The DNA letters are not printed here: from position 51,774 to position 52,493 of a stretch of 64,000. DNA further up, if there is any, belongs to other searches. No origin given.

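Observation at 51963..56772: Novel 10-Cys C-terminal domain shared by a small secreted protein and the adjacent multi-Kazal protein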

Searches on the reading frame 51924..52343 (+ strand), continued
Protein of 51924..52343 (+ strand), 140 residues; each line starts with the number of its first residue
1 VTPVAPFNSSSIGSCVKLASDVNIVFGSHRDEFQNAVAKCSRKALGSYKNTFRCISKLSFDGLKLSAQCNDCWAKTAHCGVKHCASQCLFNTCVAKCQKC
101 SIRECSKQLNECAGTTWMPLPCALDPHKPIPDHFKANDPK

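Call 48: find_encoding_contigs(protein=P0013, flank=10000, max_places=3)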
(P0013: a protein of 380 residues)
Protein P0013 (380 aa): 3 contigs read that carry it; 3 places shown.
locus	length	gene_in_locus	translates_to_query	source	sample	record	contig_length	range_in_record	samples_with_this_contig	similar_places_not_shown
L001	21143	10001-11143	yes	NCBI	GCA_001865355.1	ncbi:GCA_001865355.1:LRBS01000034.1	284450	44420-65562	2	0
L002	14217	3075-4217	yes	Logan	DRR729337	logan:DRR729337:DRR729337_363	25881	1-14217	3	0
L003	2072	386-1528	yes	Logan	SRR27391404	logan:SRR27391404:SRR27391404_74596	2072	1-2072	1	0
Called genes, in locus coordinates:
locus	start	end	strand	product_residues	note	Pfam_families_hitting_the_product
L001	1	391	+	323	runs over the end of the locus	-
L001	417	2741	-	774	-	-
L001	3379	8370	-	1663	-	-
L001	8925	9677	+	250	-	-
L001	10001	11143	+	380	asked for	-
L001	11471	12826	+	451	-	-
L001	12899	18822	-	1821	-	-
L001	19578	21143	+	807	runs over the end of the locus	-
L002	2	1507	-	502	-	?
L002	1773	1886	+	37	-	-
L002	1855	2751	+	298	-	-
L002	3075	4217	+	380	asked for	-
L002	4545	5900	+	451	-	-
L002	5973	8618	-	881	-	-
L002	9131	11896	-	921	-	-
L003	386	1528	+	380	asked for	-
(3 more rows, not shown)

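Call 52: predict_structure(alignment_id=A2)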
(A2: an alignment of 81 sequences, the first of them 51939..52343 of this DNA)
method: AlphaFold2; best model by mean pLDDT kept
length: 135 residues; sequences in the alignment: 81
mean_pLDDT: 93.6   pTM: 0.86
mean pLDDT of the five models: 93.6, 92.9, 91.6, 91.6, 91.2
residues with pLDDT >= 90: 113; 70-90: 19; 50-70: 3; < 50: 0
segments of 3 or more residues with pLDDT < 50: none
pLDDT, mean of each block of 10 residues (from residue 1): 79 95 94 95 98 98 98 97 94 97 94 89 93 88
secondary structure, 60 per line:
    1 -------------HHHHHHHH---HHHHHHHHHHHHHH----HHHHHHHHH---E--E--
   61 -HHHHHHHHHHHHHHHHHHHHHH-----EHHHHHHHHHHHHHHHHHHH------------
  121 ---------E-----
elements in order: H14-21 H25-38 H43-51 H62-83 H90-108

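Call 58: fold_search(model_id=the predicted structure, library=pdb)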
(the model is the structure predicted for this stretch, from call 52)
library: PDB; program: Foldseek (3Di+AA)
matches with E <= 10: 77; with E <= 0.001: 0
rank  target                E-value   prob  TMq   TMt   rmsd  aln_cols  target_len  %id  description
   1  1x9f_B                1.6e+00  0.05  0.16  0.15  10.6        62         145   11  Hemoglobin Dodecamer from Lumbricus Erythrocruorin (released 2004-11-30)
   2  4wch                  1.9e+00  0.02  0.16  0.16  11.9       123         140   10  Structure of Isolated D Chain of Gigant Hemoglobin from Glossoscolex paulistus (released 2015-06-10)
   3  6wmw_B                2.9e+00  0.02  0.16  0.12  12.5        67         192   18  GFRAL receptor bound with two antibody Fabs (3P10, 25M22) (released 2020-07-15)
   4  9ph4_A                3.1e+00  0.03  0.19  0.13  10.6        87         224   16  Cryo-EM structure of COP9 signalosome in complex with CSN5i-1a (released 2025-12-03)
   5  5u0h                  3.6e+00  0.04  0.21  0.07   8.3        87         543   14  Crystal structure of GH family 9 endoglucanase J30 (released 2018-05-30)
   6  8ikh_R                3.6e+00  0.02  0.15  0.09  11.9        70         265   20  Cryo-EM structure of human receptor with G proteins (released 2024-06-05)
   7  1xmj                  3.8e+00  0.02  0.16  0.10  10.7        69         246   20  Crystal structure of human deltaF508 human NBD1 domain with ATP (released 2004-11-09)
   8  5g05_O                4.4e+00  0.02  0.20  0.06   9.6        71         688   10  Cryo-EM structure of combined apo phosphorylated APC (released 2016-05-25)
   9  5u2o                  4.7e+00  0.03  0.21  0.07   8.3        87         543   14  Crystal structure of Zn-binding triple mutant of GH family 9 endoglucanase J30 (released 2018-05-30)
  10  4x2d_C                4.7e+00  0.02  0.18  0.13  12.7        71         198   10  Clostridium difficile Fic protein_0569 mutant S31A, E35A in complex with ATP (released 2015-12-23)
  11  7krv_B                4.7e+00  0.01  0.19  0.07  13.0       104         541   10  Stimulating state of disulfide-bridged Hsp70 DnaK (released 2021-09-15)
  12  7xbr_B                4.7e+00  0.01  0.18  0.11  12.1        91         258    8  Crystal structure of phosphorylated AtMKK5 (released 2023-02-08)
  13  9k7u_A                5.0e+00  0.02  0.21  0.21   8.8       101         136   14  Crystal structure of designed zinc-induced heterodimer Heter-Zn2-HEHE-22 (released 2025-10-29)
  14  6t0l                  5.0e+00  0.02  0.17  0.07  11.9        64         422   12  Crystal structure of CYP124 in complex with inhibitor compound 5' (released 2020-10-14)
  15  4pdx_B                5.0e+00  0.02  0.20  0.06  10.3        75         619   16  Crystal structure of Escherchia coli uncharacterized protein YjcS (released 2015-04-29)
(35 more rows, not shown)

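Call 68: find_encoding_contigs(protein=P0106, flank=8000, max_places=2)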
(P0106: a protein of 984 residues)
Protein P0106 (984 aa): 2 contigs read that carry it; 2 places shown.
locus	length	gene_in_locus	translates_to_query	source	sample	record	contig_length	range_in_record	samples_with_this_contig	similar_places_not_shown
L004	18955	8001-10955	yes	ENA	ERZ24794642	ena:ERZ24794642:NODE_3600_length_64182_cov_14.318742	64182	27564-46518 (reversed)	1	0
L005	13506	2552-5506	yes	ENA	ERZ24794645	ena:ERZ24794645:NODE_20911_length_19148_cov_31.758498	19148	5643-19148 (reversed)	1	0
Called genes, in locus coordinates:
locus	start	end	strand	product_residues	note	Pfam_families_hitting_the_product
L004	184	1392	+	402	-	PF01476:LysM, PF23473:LysM3_LYK4_5 (faint), PF01476:LysM, PF03411:Peptidase_M74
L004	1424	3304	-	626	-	PF07676:PD40 (faint), PF02129:Peptidase_S15 (faint), PF20434:BD-FAE, PF00561:Abhydrolase_1 (faint), PF12146:Hydrolase_4 (weak), PF12697:Abhydrolase_6, PF00326:Peptidase_S9, PF01738:DLH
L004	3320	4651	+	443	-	-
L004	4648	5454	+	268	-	PF00106:adh_short, PF13561:adh_short_C2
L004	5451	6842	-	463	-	PF02445:NadA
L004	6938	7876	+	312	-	PF02492:cobW, PF25204:DAAF9_2 (weak)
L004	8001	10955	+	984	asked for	-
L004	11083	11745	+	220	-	-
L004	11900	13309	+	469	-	PF03349:Toluene_X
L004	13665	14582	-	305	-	PF16697:Yop-YscD_cpl, PF00498:FHA, PF00990:GGDEF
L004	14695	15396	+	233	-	PF03588:Leu_Phe_trans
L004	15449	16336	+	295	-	PF05114:MbnB_TglH_ChrH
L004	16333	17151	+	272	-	-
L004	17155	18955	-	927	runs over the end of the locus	-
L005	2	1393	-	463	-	PF02445:NadA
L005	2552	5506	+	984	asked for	-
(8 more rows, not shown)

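Call 69: find_homologous_proteins(query=A2, max_evalue=0.00001)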
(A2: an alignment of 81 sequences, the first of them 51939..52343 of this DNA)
Query A2 (81 sequences) (135 aa, profile of the alignment): 38 proteins with E <= 0.00001 among 222 candidates.
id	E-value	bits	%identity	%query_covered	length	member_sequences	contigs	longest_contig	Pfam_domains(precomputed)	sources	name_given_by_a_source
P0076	6.0e-49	182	24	74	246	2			-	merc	-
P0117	5.2e-43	163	26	84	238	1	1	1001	-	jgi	-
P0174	2.9e-41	158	22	72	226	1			-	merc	-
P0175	4.8e-39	151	26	74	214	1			-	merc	-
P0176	3.3e-38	148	26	76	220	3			-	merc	-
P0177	5.5e-36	141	25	64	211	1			-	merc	-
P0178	9.9e-35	137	24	63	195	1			-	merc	-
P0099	7.6e-30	121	32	75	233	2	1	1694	-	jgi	jgi:hypothetical protein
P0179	3.6e-28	116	30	71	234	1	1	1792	-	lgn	-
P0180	3.8e-25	106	24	74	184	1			-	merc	-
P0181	6.5e-25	105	26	67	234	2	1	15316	-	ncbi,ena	-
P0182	8.0e-25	105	33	64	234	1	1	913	-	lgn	-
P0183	8.0e-23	98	24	63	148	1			-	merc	-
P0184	2.3e-21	94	25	63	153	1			-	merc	-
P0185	2.3e-21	94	22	78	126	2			-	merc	-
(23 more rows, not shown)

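Call 79: search_protein_families(library=pfam, alignment_id=A2, max_evalue=1)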
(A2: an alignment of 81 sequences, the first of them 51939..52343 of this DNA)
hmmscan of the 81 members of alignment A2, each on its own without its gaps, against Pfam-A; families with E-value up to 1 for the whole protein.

A. member 1, window:51939-52343:+ (135 aa): 0 families

B. families by the number of members that match (of 81 scanned): 14 families
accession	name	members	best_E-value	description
PF11437.13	Vanabin-2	4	0.072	Vanadium-binding protein 2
PF14949.11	ARF7EP_C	2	0.042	ARF7 effector protein C-terminus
PF16485.10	PLN_propep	1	0.041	Protealysin propeptide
PF21509.3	Ezh2-like__CXC_fung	1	0.062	Fungal polycomb repressive complex 2, Ezh2-like, preSET CXC domain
PF03716.19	WCCH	1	0.073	WCCH motif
PF11703.13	UPF0506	1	0.1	UPF0506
PF21816.3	Zap1_zf1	1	0.11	Zap1, C2H2 zinc finger 1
PF14677.12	FANCI_S3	1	0.12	FANCI solenoid 3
PF02166.21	Androgen_recep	1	0.18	Androgen receptor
PF08913.16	VBS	1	0.2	Vinculin Binding Site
PF19879.4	DUF6352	1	0.26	Family of unknown function (DUF6352)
PF01657.22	Stress-antifung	1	0.49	Salt stress response/antifungal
PF12809.12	Metallothi_Euk2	1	0.59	Eukaryotic metallothionein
PF01147.22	Crust_neurohorm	1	0.71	Crustacean CHH/MIH/GIH neurohormone family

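Call 80: search_protein_families(library=ncbifam, proteins=[P0106, P0036], max_evalue=0.1)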
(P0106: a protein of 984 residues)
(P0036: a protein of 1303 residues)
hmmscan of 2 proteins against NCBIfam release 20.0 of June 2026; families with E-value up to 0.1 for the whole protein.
P0106 (984 aa): 0 families

P0036 (1303 aa): 1 family
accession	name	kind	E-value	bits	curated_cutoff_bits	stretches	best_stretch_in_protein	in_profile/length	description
TIGR02232.1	myxo_disulf_rpt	repeat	3.5e-11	42.7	20.8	1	944-976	3-35/38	cysteine-rich acidic repeat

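Call 87: fold_search(model_id=the predicted structure, library=viral)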
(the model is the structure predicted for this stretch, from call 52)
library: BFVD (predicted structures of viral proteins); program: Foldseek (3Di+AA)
matches with E <= 10: 94; with E <= 0.001: 0
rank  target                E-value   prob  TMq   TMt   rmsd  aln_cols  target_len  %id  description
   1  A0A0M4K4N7            8.6e-01  0.13  0.38  0.15  14.6       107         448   15  (no name in the UniProt tables at hand)
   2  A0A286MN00            1.4e+00  0.06  0.21  0.21   8.3        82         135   12  DUF7740 domain-containing protein [Klebsiella phage KPN U2874]
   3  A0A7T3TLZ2            1.5e+00  0.05  0.23  0.29   8.1       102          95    8  Uncharacterized protein [Serratia phage vB_SmaM_Yaphecito]
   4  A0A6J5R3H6            1.5e+00  0.03  0.18  0.03  16.1        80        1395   15  Uncharacterized protein [uncultured Caudovirales phage]
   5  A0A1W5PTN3            1.6e+00  0.08  0.31  0.37   9.1       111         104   10  (no name in the UniProt tables at hand)
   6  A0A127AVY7            1.6e+00  0.03  0.19  0.10  12.6        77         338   16  Uncharacterized protein [Bacillus phage SP-15]
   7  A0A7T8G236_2          1.7e+00  0.05  0.23  0.04   8.2        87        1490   13  RNA-directed RNA polymerase L [Soybean thrips bunya-like virus 1]
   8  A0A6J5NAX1            1.9e+00  0.05  0.22  0.06   9.2        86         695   14  Uncharacterized protein [uncultured Caudovirales phage]
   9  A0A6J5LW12            2.9e+00  0.04  0.17  0.27   4.7        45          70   22  Uncharacterized protein [uncultured Caudovirales phage]
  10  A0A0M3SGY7            2.9e+00  0.04  0.27  0.07  10.8       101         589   12  (no name in the UniProt tables at hand)
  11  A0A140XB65            2.9e+00  0.02  0.19  0.18  18.2        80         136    9  Uncharacterized protein [Dickeya phage phiDP10.3]
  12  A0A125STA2            3.1e+00  0.06  0.24  0.27   7.4        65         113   11  (no name in the UniProt tables at hand)
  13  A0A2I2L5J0            3.4e+00  0.03  0.24  0.26   8.5        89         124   17  Uncharacterized protein [Orpheovirus IHUMI-LCC2]
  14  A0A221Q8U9            3.6e+00  0.16  0.23  0.07   1.8        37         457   16  Polymerase basic protein 2 [Influenza B virus (B/New York/WC-LVD-15-023/2015)]
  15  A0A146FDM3            3.6e+00  0.07  0.31  0.22   7.0        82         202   15  23 kDa protein [Grapevine leafroll-associated virus 13]
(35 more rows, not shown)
